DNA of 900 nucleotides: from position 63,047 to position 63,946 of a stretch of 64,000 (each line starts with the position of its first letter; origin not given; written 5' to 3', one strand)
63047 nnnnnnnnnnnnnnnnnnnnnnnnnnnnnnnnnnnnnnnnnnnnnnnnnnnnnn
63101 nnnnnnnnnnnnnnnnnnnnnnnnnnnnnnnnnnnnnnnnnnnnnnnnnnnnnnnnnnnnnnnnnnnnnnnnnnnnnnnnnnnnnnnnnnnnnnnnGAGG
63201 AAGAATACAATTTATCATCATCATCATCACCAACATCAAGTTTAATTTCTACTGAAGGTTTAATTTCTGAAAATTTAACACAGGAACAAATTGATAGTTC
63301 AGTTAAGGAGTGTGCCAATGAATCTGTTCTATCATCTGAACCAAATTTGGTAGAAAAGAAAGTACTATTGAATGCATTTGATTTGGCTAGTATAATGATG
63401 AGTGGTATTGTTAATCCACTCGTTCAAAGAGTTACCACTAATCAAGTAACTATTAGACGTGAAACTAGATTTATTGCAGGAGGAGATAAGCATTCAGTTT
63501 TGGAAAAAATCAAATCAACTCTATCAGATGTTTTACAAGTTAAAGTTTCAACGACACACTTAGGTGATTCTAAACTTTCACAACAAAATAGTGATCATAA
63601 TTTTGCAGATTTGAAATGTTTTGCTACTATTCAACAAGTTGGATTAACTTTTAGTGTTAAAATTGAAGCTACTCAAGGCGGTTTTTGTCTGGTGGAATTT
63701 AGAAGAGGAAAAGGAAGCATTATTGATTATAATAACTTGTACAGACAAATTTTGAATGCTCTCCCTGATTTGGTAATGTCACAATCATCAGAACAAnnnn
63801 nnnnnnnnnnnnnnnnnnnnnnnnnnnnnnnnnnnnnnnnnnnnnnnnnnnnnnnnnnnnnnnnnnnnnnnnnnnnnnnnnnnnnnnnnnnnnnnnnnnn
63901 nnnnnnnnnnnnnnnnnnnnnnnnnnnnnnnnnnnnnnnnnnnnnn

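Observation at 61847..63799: CIPK/SnRK3-like kinase with a NAF motif in an amoebozoan-type genome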

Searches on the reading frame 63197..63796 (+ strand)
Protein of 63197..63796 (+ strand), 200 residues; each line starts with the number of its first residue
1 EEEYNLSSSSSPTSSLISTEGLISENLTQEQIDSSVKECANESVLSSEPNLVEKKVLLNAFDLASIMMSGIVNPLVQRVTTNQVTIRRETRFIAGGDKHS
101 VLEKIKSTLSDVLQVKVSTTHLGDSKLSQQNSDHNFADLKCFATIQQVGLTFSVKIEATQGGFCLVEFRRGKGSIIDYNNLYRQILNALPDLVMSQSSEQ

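Call 7: search_protein_families(library=pfam, proteins=[window:63197-63796:+], max_evalue=10)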
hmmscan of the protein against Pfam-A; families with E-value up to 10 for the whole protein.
seq(200 aa): 1 family
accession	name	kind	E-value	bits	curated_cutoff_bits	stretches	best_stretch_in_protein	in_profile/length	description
PF02149.25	KA1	-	0.0064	16.6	23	1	164-189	18-43/45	Kinase associated domain 1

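Call 9: search_solved_structures(query=window:63197-63796:+, max_evalue=10, show_alignments=3)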
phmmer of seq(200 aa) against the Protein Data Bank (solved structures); distinct sequences matched with E-value up to 10: 5.
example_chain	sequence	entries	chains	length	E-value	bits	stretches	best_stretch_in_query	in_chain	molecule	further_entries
2ehb_D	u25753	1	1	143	0.046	16.9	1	56-194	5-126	CBL-interacting serine/threonine-protein kinase 24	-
4czt_A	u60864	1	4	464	0.74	13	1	53-195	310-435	CBL-INTERACTING SERINE/THREONINE-PROTEIN KINASE 23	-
4czu_A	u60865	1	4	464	0.74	13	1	53-195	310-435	CBL-INTERACTING SERINE/THREONINE-PROTEIN KINASE 23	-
7f5t_A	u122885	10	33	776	0.8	12.9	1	54-167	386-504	Delta-1-pyrroline-5-carboxylate synthase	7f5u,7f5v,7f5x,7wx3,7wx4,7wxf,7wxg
4d28_A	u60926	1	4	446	0.81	12.9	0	55-193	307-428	CBL-INTERACTING SERINE/THREONINE-PROTEIN KINASE 24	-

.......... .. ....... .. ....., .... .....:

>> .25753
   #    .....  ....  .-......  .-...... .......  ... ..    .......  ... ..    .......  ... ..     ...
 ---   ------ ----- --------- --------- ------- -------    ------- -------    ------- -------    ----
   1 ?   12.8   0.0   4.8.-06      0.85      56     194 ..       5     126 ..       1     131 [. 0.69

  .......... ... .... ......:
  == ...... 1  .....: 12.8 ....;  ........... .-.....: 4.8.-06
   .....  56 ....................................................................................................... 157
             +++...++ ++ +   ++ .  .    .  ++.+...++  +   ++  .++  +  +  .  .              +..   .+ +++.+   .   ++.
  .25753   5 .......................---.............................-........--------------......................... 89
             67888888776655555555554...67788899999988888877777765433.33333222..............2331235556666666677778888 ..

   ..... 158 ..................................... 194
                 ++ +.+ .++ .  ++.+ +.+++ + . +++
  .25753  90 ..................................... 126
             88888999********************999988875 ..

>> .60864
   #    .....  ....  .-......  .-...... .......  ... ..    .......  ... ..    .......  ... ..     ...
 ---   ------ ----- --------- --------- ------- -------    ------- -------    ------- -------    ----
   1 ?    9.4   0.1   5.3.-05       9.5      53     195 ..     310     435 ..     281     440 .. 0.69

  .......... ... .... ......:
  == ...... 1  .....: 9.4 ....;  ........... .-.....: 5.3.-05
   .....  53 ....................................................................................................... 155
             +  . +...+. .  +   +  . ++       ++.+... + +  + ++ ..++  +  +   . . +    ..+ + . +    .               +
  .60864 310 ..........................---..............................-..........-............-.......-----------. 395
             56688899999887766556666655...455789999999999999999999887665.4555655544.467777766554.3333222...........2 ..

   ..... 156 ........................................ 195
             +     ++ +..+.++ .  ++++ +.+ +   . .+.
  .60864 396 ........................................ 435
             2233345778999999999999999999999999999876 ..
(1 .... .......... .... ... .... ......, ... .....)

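Call 40: predict_structure(alignment_id=A1)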
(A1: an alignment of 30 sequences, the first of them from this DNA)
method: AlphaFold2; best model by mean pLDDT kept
length: 168 residues; sequences in the alignment: 30
mean_pLDDT: 76.0   pTM: 0.63
mean pLDDT of the five models: 76.0, 76.1, 75.6, 75.5, 74.5
residues with pLDDT >= 90: 78; 70-90: 22; 50-70: 54; < 50: 14
segments of 3 or more residues with pLDDT < 50: 18-20
pLDDT, mean of each block of 10 residues (from residue 1): 53 49 62 67 53 75 93 93 83 54 76 95 90 94 95 94 65
secondary structure, 60 per line:
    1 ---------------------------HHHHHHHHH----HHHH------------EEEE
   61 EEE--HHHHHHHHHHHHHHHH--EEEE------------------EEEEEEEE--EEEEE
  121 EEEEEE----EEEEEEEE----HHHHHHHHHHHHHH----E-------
elements in order: H28-36 H41-44 E57-63 H66-81 E84-87 E106-113 E116-126 E131-138 H143-156

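Call 53: fold_search(model_id=the predicted structure, library=pdb)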
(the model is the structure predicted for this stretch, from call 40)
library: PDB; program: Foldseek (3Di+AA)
matches with E <= 10: 1396; with E <= 0.001: 5
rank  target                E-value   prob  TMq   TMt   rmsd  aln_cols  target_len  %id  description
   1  2ehb_D                1.4e-05  1.00  0.54  0.70   4.4       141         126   15  The structure of the C-terminal domain of the protein kinase AtSOS2 bound to the calcium sensor AtSOS3 (released 2007-09-25)
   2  5wi2_A                1.5e-04  1.00  0.49  0.88   2.1       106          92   20  Crystal structure of the KA1 domain from human Chk1 (released 2017-10-04)
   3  5wi2_B                2.5e-04  1.00  0.50  0.88   2.0       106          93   20  Crystal structure of the KA1 domain from human Chk1 (released 2017-10-04)
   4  4yom_A                6.8e-04  1.00  0.42  0.65   5.6       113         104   18  Structure of SAD kinase (released 2015-12-16)
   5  5iri_A                7.6e-04  1.00  0.42  0.64   4.7       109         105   15  Structure of the mouse SAD-B AIS-KA1 fragment (released 2016-06-15)
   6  3te5_A                1.1e-03  1.00  0.45  0.54  19.7       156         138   13  structure of the regulatory fragment of sacchromyces cerevisiae ampk in complex with NADH (released 2011-11-09)
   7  3t4n_A                1.1e-03  1.00  0.45  0.54  19.6       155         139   11  Structure of the regulatory fragment of Saccharomyces cerevisiae AMPK in complex with ADP (released 2011-11-09)
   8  2zfd_B                2.0e-03  1.00  0.43  0.58   5.8       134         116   15  The crystal structure of plant specific calcium binding protein AtCBL2 in complex with the regulatory domain of AtCIPK (released 2008-02-19)
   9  3ose                  3.1e-03  1.00  0.42  0.68   3.7        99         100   15  Structure of the Kinase Associated Domain 1 (KA1) from MARK1 kinase (released 2010-12-22)
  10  3osm                  3.4e-03  1.00  0.45  0.61   7.2       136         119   12  Structure of the Kinase Associated Domain-1 (KA1) from Kcc4p (released 2010-12-22)
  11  4eak_A                5.5e-03  1.00  0.46  0.81   2.2       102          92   10  Co-crystal structure of an AMPK core with ATP (released 2012-06-06)
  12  3c6k_D                7.7e-03  1.00  0.34  0.19   4.9       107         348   10  Crystal structure of human spermine synthase in complex with spermidine and 5-methylthioadenosine (released 2008-02-19)
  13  3c6k_A                1.0e-02  0.97  0.30  0.18   9.3       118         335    8  Crystal structure of human spermine synthase in complex with spermidine and 5-methylthioadenosine (released 2008-02-19)
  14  7myj_A                1.1e-02  0.99  0.43  0.18  16.4       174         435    7  Structure of full length human AMPK (a2b1g1) in complex with a small molecule activator MSG011 (released 2022-06-29)
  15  3c6k_C                1.2e-02  1.00  0.35  0.19   4.8       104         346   10  Crystal structure of human spermine synthase in complex with spermidine and 5-methylthioadenosine (released 2008-02-19)
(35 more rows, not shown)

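Call 67: search_protein_representatives(alignment_id=A1)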
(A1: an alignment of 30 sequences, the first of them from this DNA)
Query: 30 sequences, 156 profile positions. Proteins with E-value up to 0.001 (for the whole library): 500; up to 1e-10: 131; up to 1e-30: 14. The best 150 are listed.
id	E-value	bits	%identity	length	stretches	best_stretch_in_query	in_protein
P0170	1.8e-49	183.6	-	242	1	2-153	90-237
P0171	4.0e-49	182.5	-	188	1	2-154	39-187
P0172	4.1e-42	159.7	-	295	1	3-154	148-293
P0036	1.1e-41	158.4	-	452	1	13-153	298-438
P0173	1.6e-40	154.6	-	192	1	2-151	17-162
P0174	2.0e-39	151.0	-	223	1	3-155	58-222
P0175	1.6e-38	148.0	-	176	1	6-152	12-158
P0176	5.7e-36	139.8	-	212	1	9-148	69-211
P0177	1.1e-35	138.8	-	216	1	22-151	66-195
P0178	2.5e-35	137.7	-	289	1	2-152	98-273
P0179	1.8e-34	134.9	-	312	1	3-152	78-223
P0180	8.8e-33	129.4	-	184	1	16-151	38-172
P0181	3.3e-32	127.5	-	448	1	3-153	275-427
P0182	4.1e-31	124.0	-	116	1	40-148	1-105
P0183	2.4e-30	121.5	-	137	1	30-154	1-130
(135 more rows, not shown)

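Call 69: search_protein_families(library=pfam, alignment_id=A4, max_evalue=0.001)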
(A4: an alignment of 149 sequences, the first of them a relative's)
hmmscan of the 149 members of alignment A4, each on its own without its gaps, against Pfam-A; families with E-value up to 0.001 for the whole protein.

A. member 1, P0170 (242 aa): 1 family
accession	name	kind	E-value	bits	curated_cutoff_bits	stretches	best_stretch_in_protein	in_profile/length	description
PF00069.31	Pkinase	-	1.6e-07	31.4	31.7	1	1-62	190-263/263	Protein kinase domain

B. families by the number of members that match (of 149 scanned): 12 families
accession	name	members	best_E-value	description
PF00069.31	Pkinase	65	4e-82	Protein kinase domain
PF03822.20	NAF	62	3.8e-45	NAF domain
PF07714.23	PK_Tyr_Ser-Thr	45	1.9e-54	Protein tyrosine and serine/threonine kinase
PF14531.12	Kinase-like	29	6.1e-10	Kinase-like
PF03109.22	ABC1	12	2.9e-07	ABC1 atypical kinase-like domain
PF02149.25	KA1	12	4.8e-07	Kinase associated domain 1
PF12330.14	Haspin_kinase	3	4.3e-05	Haspin like kinase domain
PF14303.12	NAM-associated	2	2.3e-05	No apical meristem-associated C-terminal domain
PF01636.29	APH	2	0.00016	Phosphotransferase enzyme family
PF03096.20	Ndr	1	0.00028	Ndr family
PF02334.22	RTP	1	0.00061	Replication terminator protein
PF01163.29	RIO1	1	0.00067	RIO domain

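Call 73: list_cluster_members(proteins=[P0174, P0178, P0096])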
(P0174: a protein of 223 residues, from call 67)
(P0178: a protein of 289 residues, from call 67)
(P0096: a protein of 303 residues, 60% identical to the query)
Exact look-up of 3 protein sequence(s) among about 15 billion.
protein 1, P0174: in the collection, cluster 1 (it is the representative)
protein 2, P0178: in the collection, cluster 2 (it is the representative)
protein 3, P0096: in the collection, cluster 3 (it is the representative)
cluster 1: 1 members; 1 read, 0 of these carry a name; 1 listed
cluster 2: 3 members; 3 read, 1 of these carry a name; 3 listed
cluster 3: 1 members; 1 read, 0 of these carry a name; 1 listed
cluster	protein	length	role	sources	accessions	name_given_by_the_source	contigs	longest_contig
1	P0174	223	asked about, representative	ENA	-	-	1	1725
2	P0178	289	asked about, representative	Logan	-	-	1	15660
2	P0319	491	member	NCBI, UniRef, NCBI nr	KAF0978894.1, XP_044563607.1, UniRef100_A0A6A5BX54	hypothetical protein FDP41_001964 [Naegleria fowleri] | non-specific serine/threonine protein kinase n=1 Tax=Naegleria fowleri TaxID=5763 ... | uncharacterized protein FDP41_001964 [Naegleria fowleri]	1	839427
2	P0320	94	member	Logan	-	-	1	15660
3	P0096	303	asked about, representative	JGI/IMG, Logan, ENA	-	-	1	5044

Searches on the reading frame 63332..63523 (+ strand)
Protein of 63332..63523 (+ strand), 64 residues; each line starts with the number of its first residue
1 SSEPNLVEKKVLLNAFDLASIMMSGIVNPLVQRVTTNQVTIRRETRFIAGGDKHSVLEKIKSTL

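Call 29: search_protein_families(library=pfam, max_evalue=10, proteins=[window:63332-63523:+])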
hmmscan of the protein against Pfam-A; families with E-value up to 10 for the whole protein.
seq(64 aa): 0 families
